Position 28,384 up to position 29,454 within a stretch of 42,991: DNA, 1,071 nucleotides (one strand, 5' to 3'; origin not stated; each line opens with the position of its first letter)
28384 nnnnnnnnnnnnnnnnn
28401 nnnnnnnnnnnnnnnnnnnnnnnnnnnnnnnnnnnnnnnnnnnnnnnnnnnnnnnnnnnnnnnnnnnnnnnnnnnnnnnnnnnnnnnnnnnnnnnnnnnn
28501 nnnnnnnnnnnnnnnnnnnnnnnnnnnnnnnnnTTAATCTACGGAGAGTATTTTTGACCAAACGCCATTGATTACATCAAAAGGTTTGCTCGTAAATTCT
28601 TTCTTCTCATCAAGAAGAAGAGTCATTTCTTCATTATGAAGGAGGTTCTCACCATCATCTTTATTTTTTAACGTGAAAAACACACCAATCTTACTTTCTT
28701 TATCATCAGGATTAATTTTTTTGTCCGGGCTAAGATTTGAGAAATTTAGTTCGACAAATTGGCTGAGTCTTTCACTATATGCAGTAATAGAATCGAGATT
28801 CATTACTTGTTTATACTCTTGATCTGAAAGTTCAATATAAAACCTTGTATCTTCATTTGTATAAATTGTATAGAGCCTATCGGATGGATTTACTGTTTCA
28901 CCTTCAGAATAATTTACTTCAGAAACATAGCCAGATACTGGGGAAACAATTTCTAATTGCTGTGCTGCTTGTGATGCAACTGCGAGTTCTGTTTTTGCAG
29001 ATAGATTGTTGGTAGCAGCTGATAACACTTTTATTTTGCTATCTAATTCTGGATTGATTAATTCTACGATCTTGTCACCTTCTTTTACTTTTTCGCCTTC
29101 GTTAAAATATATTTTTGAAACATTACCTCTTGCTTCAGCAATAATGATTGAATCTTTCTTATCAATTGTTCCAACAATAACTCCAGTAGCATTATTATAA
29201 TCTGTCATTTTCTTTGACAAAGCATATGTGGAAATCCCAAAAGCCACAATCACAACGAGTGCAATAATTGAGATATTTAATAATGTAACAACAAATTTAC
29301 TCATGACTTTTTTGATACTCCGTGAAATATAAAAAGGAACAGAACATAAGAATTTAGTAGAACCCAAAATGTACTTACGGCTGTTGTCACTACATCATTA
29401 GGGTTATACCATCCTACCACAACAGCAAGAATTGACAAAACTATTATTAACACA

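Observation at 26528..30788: Translationally coupled GT2 synthase, HlyD-like adaptor and GH81 glucanase: candidate beta-1,3-glucan synthesis and export module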

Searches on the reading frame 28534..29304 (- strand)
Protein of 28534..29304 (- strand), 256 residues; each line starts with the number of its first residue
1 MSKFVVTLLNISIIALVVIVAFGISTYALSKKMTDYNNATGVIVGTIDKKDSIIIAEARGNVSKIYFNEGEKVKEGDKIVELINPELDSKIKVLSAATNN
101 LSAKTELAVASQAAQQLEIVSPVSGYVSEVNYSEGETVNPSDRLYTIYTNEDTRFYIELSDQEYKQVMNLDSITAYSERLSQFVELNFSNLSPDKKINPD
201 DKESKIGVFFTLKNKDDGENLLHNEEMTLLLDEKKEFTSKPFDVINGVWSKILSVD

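Call 5: search_protein_families(library=pfam, proteins=[window:28534-29304:-], max_evalue=0.01)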
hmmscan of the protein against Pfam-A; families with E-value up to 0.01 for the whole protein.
window:28534-29304:- (256 aa): 5 families
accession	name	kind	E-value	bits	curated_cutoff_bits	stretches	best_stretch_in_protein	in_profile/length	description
PF16576.10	HlyD_D23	-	3.5e-12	46.5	30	2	106-170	98-162/214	Barrel-sandwich domain of CusB or HlyD membrane-fusion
PF13437.12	HlyD_3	-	2e-10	41.8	22.2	1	119-220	2-101/106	HlyD family secretion protein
PF00364.28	Biotin_lipoyl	-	2.5e-09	37.3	22.1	2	47-82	38-73/73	Biotin-requiring enzyme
PF13533.13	Biotin_lipoyl_2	-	6.3e-06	26.3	29.8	1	119-146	3-30/32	Biotin-lipoyl like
PF03793.24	PASTA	-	0.0078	16.6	23.2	0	56-79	37-58/64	PASTA domain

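Call 17: search_protein_families(library=ncbifam, proteins=[window:28534-29304:-], max_evalue=0.01)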
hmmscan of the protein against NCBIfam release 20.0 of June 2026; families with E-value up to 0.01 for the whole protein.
window:28534-29304:- (256 aa): 27 families (the best 25 are shown)
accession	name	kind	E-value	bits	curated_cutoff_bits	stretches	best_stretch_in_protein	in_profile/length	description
TIGR01730.1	RND_mfp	subfamily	9.1e-17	61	94.9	2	90-216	108-231/322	efflux RND transporter periplasmic adaptor subunit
TIGR00998.1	8a0101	subfamily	4.6e-10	38.9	390.8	2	96-159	184-245/334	EmrA/EmrK family multidrug efflux transporter periplasmic adaptor subunit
TIGR01843.1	type_I_hlyD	subfamily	9.9e-10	37.9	208.65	2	13-104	7-96/422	HlyD family type I secretion periplasmic adaptor subunit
TIGR00999.1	8a0102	subfamily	7.2e-08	31.9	319.3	1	91-183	65-159/271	CzcB/NccB family metal efflux transporter periplasmic adaptor subunit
TIGR03794.1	NHLM_micro_HlyD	equivalog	8.5e-08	31.5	156.2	2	109-152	246-289/421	NHLP bacteriocin system secretion protein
NF006079.0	PRK08225.1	equivalog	2.2e-07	30.8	95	1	53-82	40-69/70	acetyl-CoA carboxylase biotin carboxyl carrier protein subunit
NF011715.0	PRK15136.1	equivalog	5.4e-07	28.6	563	0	103-151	202-250/390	multidrug efflux MFS transporter periplasmic adaptor subunit EmrA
NF007785.0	PRK10476.1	equivalog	6.1e-06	25.3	376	1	100-164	192-256/347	multidrug transporter subunit MdtN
NF005117.0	PRK06549.1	equivalog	7.9e-06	26.5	159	0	91-147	73-129/130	acetyl-CoA carboxylase biotin carboxyl carrier protein subunit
NF045904.1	RND-peri-MexE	equivalog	4e-05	22.7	714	0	95-148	42-95/390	multidrug efflux RND transporter periplasmic adaptor subunit MexE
NF009554.0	PRK12999.1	equivalog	0.0001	20.3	965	0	84-147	1045-1108/1147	pyruvate carboxylase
NF004309.0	PRK05704.1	equivalog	0.00013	21.5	449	0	116-158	45-87/408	2-oxoglutarate dehydrogenase complex dihydrolipoyllysine-residue succinyltransferase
TIGR01347.1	sucB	equivalog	0.00017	20.9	378.65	0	116-153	43-80/404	dihydrolipoyllysine-residue succinyltransferase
NF004547.1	PRK05889.1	equivalog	0.0002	21.5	75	0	54-80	42-68/71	biotin/lipoyl-binding carrier protein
NF002939.0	PRK03598.1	equivalog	0.00022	20.5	393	1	13-119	9-110/332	secretion protein HlyD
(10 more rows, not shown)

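Call 72: predict_structure(protein=window:28534-29304:-)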
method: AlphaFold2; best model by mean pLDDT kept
length: 256 residues; sequences in the alignment: 1
mean_pLDDT: 42.6   pTM: 0.36
mean pLDDT of the five models: 42.6, 40.8, 38.6, 33.7, 33.6
residues with pLDDT >= 90: 3; 70-90: 23; 50-70: 58; < 50: 172
segments of 3 or more residues with pLDDT < 50: 25-162, 190-205, 207-221
pLDDT, mean of each block of 10 residues (from residue 1): 84 83 49 25 29 28 27 29 24 23 23 21 24 24 33 45 52 59 55 38 46 43 54 68 69 59
secondary structure, 60 per line:
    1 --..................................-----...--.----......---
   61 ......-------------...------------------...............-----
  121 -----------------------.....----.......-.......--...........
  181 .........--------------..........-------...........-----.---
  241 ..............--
elements in order: H3-36 E42-44 E52-57 E61-66 E80-82 H101-115 E144-148 E153-159 H161-167 H170-189 E204-213 E221-231 H241-254

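Call 74: search_solved_structures(query=A4, max_evalue=1, show_alignments=2)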
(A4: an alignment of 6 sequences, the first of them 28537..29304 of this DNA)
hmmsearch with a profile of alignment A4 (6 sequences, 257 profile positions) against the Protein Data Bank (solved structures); distinct sequences matched with E-value up to 1: 85 (the best 60 are shown).
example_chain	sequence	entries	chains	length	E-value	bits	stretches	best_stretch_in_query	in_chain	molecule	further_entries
4dk1_A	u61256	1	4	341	8.8e-11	44.6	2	26-108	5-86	Putative MacA, Multidrug resistance protein mexA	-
5nen_A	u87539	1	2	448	2.2e-10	43.3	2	47-98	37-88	Lipase C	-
4dk0_A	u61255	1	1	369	1.1e-09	41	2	26-107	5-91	Putative MacA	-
8zar_A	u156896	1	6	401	6.4e-09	38.5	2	8-89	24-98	Multidrug export protein EmrA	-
9j3d_D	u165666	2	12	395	4.8e-08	35.6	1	72-143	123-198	RND efflux system, MexC-like protein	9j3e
8zal_A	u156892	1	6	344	8.1e-08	34.9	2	48-89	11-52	Multidrug export protein EmrA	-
2k32_A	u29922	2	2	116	3.5e-07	32.8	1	53-147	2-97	A | AcrA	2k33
1z6h_A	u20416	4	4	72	9.5e-07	31.4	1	47-86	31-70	Biotin/Lipoyl Attachment Protein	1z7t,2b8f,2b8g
2ejm_A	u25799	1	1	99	7.2e-06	28.5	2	58-92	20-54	Methylcrotonoyl-CoA carboxylase subunit alpha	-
9qgy_G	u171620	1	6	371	3.2e-05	26.4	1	52-115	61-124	Macrolide export protein MacA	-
1ghj_A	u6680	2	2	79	3.5e-05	26.3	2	49-85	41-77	E2, THE DIHYDROLIPOAMIDE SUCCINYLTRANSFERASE COMPONENT OF 2-OXOGLUTARATE DEHYDROGENASE COM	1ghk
7b9k_A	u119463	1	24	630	4.4e-05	25.9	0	31-81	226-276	Dihydrolipoyllysine-residue acetyltransferase component of pyruvate dehydrogenase complex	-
3fpp_A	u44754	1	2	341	6.1e-05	25.5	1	52-115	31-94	Macrolide-specific efflux protein macA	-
5nik_D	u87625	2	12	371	8.3e-05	25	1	52-115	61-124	Macrolide export protein MacA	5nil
2f1m_A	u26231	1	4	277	0.00015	24.2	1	99-144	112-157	Acriflavine resistance protein A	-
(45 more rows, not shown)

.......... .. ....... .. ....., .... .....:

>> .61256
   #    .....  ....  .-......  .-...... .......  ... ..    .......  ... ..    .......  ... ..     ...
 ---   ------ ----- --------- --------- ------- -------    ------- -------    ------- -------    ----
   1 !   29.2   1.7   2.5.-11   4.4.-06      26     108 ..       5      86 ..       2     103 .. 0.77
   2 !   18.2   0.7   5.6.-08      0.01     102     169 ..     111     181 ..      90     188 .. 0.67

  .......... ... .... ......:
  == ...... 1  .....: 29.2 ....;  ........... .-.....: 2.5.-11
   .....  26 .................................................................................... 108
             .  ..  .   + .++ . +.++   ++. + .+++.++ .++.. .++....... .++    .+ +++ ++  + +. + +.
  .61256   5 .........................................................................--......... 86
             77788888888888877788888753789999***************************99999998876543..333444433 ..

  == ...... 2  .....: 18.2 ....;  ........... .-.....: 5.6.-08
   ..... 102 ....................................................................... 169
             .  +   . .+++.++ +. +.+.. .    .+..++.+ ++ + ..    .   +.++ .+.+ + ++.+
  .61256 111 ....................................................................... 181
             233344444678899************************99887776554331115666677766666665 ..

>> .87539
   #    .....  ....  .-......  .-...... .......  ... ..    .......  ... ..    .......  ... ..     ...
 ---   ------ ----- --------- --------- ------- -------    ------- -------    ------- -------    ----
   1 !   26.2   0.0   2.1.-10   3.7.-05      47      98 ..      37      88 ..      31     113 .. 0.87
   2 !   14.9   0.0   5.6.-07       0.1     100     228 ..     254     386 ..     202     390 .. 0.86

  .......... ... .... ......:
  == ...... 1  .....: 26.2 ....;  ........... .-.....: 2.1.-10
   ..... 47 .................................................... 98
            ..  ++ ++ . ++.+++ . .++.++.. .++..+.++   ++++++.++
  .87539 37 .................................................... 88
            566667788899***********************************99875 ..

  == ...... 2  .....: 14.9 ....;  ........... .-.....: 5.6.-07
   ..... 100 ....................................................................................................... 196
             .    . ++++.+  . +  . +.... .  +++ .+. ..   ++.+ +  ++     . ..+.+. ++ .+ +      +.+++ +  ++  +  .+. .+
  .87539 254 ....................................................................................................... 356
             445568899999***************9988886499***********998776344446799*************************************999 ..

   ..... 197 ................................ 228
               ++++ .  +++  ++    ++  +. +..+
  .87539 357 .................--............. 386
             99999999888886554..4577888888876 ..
